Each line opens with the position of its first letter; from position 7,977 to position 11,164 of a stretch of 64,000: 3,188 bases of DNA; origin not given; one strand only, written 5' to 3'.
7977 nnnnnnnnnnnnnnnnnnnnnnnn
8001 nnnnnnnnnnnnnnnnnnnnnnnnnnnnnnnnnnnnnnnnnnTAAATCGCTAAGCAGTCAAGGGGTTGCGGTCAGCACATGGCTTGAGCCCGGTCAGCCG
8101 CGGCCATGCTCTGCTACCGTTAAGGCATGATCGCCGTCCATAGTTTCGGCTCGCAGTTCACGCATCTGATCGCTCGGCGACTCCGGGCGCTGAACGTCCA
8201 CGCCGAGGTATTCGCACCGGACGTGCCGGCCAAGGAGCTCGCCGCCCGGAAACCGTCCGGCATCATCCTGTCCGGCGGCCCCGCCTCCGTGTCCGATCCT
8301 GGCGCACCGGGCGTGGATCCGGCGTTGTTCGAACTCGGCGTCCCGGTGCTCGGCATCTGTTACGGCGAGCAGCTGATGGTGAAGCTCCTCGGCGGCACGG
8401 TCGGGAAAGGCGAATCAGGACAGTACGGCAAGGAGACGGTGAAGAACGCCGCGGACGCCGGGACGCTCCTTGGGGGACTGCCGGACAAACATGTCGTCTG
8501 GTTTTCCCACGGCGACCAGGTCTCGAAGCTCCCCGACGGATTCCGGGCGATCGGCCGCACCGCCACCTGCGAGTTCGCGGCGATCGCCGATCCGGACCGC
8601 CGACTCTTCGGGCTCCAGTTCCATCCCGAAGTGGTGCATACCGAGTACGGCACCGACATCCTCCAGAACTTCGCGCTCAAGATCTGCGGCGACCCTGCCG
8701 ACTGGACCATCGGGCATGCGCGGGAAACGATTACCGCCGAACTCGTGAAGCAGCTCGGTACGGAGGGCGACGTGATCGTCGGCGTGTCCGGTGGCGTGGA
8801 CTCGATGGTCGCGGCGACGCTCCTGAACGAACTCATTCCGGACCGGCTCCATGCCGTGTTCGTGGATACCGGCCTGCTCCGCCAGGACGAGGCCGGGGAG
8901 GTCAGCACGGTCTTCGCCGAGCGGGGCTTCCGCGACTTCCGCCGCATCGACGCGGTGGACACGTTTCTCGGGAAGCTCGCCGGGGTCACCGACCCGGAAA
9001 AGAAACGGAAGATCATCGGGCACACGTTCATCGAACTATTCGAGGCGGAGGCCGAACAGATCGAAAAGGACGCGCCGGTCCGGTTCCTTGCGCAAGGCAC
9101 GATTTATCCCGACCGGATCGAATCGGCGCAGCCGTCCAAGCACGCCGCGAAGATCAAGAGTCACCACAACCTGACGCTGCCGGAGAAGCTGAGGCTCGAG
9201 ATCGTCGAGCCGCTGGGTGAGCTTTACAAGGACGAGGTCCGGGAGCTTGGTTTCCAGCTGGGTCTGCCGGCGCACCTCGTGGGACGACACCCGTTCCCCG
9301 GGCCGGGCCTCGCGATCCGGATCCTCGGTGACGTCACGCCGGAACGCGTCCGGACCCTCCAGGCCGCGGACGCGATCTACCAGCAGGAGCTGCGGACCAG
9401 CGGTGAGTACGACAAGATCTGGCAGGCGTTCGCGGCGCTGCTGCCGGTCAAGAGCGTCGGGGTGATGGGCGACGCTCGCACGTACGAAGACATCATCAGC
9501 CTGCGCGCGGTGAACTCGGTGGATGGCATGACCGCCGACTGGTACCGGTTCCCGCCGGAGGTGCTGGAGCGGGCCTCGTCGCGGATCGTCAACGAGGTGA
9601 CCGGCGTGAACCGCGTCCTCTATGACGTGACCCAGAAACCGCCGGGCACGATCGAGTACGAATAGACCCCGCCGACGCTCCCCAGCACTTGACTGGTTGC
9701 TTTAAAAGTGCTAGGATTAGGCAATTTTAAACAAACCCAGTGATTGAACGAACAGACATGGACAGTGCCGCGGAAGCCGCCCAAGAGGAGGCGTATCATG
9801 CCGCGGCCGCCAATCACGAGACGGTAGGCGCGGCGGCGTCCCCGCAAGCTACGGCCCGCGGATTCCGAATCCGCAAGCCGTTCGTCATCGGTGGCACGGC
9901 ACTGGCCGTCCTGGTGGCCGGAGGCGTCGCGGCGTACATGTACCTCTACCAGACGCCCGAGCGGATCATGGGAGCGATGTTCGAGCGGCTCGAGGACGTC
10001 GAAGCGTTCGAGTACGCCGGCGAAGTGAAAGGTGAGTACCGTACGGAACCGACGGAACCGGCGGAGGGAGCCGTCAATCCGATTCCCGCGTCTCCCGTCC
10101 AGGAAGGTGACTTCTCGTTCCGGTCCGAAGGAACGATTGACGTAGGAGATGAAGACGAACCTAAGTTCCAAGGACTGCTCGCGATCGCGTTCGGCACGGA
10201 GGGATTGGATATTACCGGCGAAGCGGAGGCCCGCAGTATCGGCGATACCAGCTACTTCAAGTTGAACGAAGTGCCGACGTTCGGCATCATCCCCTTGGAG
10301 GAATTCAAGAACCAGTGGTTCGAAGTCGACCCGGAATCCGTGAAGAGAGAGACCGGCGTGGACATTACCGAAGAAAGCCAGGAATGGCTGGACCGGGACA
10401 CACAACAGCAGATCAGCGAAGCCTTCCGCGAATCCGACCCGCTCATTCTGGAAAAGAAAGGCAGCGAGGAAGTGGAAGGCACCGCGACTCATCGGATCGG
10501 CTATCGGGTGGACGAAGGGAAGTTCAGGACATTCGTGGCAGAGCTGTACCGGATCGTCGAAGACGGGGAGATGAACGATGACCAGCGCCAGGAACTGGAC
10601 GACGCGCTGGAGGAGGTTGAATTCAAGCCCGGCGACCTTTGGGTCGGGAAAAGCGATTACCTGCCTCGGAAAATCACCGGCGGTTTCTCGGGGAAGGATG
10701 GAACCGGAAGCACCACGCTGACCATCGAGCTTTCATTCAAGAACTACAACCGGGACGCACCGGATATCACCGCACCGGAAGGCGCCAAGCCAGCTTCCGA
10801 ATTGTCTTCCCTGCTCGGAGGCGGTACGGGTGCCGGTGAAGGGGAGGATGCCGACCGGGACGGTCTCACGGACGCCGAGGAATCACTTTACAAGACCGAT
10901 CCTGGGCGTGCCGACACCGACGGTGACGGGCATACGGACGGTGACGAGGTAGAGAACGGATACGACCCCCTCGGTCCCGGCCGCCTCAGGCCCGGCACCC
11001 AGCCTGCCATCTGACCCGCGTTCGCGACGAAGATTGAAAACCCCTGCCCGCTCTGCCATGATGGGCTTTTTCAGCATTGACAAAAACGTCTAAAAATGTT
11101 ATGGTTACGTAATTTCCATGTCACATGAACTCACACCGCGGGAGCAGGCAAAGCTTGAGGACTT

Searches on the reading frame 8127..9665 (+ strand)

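Call 68: search_protein_families(library=pfam, proteins=[window:8127-9665:+], max_evalue=0.00001)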
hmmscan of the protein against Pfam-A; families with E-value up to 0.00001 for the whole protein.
window:8127-9665:+ (512 aa): 4 families
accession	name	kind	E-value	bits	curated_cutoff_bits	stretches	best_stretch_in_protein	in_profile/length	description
PF00117.34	GATase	-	6.6e-43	147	22.8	1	7-185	5-189/190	Glutamine amidotransferase class-I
PF00958.27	GMP_synt_C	-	3.6e-42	142.8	27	1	420-511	1-92/92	GMP synthase C terminal domain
PF02540.23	NAD_synthase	-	2.2e-08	34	21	0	205-249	11-55/242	NAD synthase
PF07722.19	Peptidase_C26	-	2.7e-06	27.8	20.5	0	68-168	102-219/219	Peptidase C26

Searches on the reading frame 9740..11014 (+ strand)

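Call 71: search_protein_families(library=ncbifam, proteins=[window:9740-11014:+], max_evalue=0.001)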
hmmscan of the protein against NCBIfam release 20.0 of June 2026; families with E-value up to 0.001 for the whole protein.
window:9740-11014:+ (424 aa): 2 families
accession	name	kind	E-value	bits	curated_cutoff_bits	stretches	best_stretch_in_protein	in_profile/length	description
NF053532.1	lipo_SCO4651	subfamily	7e-07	29.2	65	1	142-346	83-269/277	SCO4651 family lipoprotein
NF033765.2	gliding_CglD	equivalog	0.00011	20.2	400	1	369-407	206-244/1124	adventurous gliding motility lipoprotein CglD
